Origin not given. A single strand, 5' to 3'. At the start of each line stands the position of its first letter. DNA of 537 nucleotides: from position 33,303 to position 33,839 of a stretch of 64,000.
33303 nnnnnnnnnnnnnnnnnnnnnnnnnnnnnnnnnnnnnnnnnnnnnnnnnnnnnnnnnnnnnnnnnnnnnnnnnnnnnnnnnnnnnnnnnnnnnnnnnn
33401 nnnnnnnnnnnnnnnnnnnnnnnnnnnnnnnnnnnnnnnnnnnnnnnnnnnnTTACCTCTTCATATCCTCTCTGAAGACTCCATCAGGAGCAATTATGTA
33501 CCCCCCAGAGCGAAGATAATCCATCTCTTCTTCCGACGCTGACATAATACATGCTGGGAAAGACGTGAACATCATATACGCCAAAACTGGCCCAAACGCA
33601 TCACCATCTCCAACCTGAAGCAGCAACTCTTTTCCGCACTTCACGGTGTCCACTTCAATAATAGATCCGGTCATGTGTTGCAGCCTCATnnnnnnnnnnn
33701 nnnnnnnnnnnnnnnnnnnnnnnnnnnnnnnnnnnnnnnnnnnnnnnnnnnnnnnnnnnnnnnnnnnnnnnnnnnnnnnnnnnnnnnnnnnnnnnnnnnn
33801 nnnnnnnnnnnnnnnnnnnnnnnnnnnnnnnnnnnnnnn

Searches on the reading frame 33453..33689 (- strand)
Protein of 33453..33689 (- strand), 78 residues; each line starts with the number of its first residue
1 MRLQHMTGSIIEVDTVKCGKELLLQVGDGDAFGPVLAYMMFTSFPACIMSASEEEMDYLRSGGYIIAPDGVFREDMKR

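Call 4: search_protein_families(library=pfam, proteins=[window:33453-33689:-], max_evalue=0.01)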
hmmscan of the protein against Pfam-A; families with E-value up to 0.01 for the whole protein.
window:33453-33689:- (78 aa): 0 families

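Call 7: search_protein_families(library=phrogs, proteins=[window:33453-33689:-], max_evalue=0.001)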
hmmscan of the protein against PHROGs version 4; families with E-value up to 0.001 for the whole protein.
window:33453-33689:- (78 aa): 0 families

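Call 11: find_related_loci(query=window:33453-33689:-, collection=viral_contigs, flank=4000)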
Query window:33453-33689:- (78 aa) in viral_contigs; peptide patterns used: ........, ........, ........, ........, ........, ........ (x = any residue, [..] = any of these).
1 stretches matched a pattern, but none encodes a relative of the query by tblastn (E <= 1e-3).

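Call 72: find_homologous_proteins(query=window:33453-33689:-, max_evalue=0.01)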
Query window:33453-33689:- (78 aa): 2 proteins with E <= 0.01 among 2 candidates.
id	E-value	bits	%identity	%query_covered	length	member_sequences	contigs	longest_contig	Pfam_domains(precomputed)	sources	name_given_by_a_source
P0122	1.9e-33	132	91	85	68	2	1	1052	-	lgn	-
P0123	1.4e-25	107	71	85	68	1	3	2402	-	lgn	-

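Call 74: find_encoding_contigs(protein=P0123, flank=3000, max_places=5)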
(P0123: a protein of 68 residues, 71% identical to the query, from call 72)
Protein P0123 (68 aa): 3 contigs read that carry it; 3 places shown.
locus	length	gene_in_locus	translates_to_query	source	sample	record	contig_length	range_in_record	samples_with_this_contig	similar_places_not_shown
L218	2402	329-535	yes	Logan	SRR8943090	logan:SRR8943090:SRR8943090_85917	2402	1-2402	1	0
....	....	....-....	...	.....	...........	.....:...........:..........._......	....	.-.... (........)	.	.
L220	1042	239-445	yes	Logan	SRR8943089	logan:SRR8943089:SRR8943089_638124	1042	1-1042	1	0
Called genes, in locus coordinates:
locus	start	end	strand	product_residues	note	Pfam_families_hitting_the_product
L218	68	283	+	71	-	-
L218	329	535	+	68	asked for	-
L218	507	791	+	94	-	-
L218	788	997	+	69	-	-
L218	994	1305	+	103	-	PF00166:Cpn10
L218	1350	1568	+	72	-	-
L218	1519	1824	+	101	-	-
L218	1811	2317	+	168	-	PF11672:DUF3268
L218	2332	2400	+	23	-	?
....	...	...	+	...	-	-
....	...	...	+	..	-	-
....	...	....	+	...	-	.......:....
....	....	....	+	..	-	-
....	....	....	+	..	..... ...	-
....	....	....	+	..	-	?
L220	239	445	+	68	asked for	-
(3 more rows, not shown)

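Call 75: find_encoding_contigs(protein=P0122, flank=3000, max_places=5)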
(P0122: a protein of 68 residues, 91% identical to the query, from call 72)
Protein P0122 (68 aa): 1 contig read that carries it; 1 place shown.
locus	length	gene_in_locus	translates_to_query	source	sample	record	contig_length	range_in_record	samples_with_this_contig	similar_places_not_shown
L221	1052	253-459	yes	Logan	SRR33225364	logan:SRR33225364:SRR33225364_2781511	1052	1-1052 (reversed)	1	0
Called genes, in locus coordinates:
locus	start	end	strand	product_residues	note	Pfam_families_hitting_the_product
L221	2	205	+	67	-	?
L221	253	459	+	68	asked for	-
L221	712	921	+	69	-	-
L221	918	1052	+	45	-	?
